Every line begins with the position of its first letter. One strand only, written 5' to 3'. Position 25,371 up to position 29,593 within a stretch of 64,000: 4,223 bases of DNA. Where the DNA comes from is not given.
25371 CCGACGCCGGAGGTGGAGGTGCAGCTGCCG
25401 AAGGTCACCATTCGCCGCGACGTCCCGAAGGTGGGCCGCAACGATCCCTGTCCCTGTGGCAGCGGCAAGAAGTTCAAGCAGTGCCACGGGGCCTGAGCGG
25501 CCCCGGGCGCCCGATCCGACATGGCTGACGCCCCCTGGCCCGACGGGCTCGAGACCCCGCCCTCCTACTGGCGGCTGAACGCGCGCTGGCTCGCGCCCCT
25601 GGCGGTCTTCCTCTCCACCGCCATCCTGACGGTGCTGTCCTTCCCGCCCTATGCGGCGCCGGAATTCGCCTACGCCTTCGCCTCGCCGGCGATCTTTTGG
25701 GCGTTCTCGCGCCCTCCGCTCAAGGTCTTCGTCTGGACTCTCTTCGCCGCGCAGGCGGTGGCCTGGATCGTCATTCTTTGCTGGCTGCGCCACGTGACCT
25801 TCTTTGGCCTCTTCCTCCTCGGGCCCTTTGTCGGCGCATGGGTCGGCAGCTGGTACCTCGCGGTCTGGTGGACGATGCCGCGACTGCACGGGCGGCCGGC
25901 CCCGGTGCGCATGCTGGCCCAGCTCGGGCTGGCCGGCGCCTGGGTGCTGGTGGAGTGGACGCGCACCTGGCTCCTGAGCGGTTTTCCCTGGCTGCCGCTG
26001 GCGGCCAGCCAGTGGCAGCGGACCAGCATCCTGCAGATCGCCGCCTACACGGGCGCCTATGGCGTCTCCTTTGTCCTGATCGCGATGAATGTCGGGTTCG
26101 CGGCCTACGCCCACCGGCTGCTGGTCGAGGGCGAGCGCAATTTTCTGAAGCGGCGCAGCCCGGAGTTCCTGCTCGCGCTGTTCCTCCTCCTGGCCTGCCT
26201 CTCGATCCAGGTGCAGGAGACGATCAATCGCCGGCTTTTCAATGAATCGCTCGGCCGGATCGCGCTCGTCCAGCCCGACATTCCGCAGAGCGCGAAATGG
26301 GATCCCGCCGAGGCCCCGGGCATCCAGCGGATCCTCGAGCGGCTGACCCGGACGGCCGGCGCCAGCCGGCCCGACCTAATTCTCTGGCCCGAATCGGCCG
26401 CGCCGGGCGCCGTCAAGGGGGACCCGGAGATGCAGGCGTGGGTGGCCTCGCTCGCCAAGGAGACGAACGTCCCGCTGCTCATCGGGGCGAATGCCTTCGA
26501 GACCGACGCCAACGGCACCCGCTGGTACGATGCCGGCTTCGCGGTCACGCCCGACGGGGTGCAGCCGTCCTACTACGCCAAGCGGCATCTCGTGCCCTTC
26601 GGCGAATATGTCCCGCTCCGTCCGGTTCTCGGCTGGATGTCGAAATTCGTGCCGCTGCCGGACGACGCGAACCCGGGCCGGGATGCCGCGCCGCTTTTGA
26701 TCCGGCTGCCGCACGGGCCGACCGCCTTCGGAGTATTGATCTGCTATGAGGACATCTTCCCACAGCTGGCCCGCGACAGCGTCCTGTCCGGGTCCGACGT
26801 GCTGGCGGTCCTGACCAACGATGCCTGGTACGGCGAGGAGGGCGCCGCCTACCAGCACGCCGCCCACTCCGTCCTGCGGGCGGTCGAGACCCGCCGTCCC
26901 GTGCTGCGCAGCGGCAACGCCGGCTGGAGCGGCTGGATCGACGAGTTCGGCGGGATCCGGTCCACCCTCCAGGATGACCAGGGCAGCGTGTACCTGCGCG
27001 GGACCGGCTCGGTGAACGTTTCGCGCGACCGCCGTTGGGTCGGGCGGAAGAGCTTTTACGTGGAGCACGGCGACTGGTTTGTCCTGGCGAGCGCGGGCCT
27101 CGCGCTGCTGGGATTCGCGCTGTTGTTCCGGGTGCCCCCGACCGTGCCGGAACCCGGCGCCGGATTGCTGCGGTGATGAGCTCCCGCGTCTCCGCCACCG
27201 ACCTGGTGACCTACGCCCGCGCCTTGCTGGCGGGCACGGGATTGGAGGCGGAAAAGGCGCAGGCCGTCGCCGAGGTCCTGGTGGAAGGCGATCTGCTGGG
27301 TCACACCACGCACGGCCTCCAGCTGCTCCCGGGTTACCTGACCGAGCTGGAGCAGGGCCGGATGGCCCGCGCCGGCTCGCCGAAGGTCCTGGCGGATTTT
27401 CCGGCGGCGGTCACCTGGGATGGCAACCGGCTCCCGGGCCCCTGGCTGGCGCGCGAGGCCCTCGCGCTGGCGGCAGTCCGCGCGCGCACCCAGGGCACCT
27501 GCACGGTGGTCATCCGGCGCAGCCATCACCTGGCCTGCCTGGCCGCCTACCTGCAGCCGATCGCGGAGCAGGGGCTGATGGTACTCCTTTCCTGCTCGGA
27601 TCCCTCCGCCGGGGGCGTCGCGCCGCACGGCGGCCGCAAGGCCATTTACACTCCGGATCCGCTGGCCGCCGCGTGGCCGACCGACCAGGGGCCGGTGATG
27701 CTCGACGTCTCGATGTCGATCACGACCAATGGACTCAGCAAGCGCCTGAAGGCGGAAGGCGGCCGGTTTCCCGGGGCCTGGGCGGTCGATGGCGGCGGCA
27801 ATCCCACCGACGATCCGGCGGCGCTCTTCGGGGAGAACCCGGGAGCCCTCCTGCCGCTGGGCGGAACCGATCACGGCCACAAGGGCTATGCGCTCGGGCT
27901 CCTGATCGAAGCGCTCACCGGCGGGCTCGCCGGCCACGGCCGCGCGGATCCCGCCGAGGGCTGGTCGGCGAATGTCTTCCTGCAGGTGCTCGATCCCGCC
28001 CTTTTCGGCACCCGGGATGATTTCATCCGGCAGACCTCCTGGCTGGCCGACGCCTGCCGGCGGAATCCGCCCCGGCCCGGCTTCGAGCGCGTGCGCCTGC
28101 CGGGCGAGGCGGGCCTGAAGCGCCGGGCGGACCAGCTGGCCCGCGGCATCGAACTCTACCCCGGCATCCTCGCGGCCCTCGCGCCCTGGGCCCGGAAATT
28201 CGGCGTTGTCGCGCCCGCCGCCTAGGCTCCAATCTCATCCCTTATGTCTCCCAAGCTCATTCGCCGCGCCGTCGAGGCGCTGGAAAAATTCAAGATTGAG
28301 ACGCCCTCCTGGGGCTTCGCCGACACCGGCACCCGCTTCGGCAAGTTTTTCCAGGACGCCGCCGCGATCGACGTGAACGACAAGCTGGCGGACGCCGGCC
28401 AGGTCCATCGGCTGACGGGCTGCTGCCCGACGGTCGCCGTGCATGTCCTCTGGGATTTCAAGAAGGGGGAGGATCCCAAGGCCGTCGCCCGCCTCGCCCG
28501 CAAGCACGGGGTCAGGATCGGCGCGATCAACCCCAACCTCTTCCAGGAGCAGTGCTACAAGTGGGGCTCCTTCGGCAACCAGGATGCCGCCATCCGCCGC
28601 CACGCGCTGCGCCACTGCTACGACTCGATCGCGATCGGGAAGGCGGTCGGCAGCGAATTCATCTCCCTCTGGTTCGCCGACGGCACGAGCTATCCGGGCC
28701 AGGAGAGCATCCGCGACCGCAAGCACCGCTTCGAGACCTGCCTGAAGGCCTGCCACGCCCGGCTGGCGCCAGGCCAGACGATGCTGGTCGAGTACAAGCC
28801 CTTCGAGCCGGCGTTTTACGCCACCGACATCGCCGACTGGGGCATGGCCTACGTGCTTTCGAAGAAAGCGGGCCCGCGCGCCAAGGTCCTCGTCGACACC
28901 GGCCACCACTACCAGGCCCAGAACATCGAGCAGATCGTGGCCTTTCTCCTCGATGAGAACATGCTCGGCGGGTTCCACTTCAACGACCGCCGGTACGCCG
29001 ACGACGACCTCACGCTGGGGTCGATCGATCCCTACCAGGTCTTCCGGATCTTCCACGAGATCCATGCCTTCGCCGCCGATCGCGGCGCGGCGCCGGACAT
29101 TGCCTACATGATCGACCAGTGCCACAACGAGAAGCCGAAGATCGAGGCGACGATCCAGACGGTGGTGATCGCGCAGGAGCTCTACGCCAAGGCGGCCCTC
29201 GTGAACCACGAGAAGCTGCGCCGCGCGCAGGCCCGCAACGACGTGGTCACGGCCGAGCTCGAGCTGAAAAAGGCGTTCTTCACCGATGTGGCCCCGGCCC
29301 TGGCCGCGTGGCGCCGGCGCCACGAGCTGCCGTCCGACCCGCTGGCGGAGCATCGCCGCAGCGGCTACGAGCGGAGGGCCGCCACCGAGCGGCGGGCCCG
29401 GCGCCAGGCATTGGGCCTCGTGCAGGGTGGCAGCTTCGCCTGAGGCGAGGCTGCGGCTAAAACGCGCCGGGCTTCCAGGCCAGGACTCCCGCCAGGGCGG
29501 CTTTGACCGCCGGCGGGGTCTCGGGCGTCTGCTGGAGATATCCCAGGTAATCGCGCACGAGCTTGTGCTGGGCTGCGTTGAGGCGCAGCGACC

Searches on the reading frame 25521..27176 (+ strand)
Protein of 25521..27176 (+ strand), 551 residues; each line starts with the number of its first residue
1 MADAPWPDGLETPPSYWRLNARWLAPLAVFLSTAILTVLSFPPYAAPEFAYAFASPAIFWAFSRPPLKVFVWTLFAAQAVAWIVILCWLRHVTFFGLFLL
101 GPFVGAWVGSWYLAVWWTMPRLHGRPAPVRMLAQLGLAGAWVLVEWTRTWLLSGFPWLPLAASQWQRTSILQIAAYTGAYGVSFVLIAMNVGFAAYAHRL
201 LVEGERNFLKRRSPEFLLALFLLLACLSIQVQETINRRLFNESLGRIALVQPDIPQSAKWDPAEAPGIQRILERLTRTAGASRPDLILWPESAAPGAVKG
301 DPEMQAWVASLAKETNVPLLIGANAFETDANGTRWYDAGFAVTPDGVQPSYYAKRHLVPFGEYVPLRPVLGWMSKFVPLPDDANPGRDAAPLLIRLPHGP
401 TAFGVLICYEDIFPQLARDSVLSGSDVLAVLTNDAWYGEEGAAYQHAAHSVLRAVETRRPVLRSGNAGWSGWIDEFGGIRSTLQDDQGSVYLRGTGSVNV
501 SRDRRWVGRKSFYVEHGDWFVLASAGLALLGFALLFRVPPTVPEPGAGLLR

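Call 13: search_protein_families(library=pfam, proteins=[window:25521-27176:+], max_evalue=0.01)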
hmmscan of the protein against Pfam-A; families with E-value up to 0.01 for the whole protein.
window:25521-27176:+ (551 aa): 2 families
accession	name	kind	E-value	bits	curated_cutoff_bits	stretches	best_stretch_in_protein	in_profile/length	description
PF00795.27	CN_hydrolase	-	3.7e-24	85.9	23.2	1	246-475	1-211/256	Carbon-nitrogen hydrolase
PF20154.4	LNT_N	-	2.1e-18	67.4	27.1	1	34-191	2-158/159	Apolipoprotein N-acyltransferase N-terminal domain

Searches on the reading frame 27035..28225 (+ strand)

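Call 13: search_protein_families(library=pfam, proteins=[window:27035-28225:+], max_evalue=0.01)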
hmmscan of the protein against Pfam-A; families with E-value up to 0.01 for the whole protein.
window:27035-28225:+ (396 aa): 1 family
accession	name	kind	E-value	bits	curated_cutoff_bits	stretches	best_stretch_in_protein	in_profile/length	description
PF02615.19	Ldh_2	-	9.2e-86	288.4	38.8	1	52-382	1-332/333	Malate/L-lactate dehydrogenase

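Call 84: search_protein_families(library=ncbifam, proteins=[window:27035-28225:+], max_evalue=0.001)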
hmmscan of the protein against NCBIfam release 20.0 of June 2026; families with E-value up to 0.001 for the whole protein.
window:27035-28225:+ (396 aa): 5 families
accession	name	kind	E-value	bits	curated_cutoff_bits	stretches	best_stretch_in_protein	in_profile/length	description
NF007504.0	PRK10098.1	equivalog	4.1e-49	167.2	336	1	48-391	3-346/360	malate/lactate/ureidoglycolate dehydrogenase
NF040650.1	sulfolac_dhydr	equivalog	3e-37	128.6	500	1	63-378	14-322/339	L-sulfolactate dehydrogenase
NF011599.0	PRK15025.1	equivalog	1e-31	110.4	356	1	52-379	3-328/349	ureidoglycolate dehydrogenase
TIGR03175.1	AllD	equivalog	1.4e-30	106.6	496.2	1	51-378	2-327/349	ureidoglycolate dehydrogenase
NF009750.0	PRK13260.1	equivalog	7.8e-22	77.8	316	1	51-374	2-321/332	3-dehydro-L-gulonate 2-dehydrogenase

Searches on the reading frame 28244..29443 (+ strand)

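Call 13: search_protein_families(library=pfam, proteins=[window:28244-29443:+], max_evalue=0.01)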
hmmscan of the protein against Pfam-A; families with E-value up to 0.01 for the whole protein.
window:28244-29443:+ (399 aa): 2 families
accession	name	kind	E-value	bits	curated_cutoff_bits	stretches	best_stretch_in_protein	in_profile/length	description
PF01261.30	AP_endonuc_2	-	2.8e-12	47.3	31.1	1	76-272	28-218/249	Xylose isomerase-like TIM barrel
PF18369.6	PKS_DE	-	0.00013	22.8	26.7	1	335-360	16-41/44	Polyketide synthase dimerisation element domain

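Call 84: search_protein_families(library=ncbifam, proteins=[window:28244-29443:+], max_evalue=0.001)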
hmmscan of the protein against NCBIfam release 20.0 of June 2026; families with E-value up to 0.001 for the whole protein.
window:28244-29443:+ (399 aa): 3 families
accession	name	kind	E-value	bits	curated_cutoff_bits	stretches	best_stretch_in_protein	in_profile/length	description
TIGR02635.1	RhaI_grampos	equivalog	4.4e-151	503.1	531.35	1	8-383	3-377/378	L-rhamnose isomerase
TIGR02629.1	L_rham_iso_rhiz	equivalog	5.3e-91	305.6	646.75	1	12-385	37-412/412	L-rhamnose catabolism isomerase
TIGR02631.1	xylA_Arthro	equivalog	6.9e-10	38.5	447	1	87-267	79-267/382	xylose isomerase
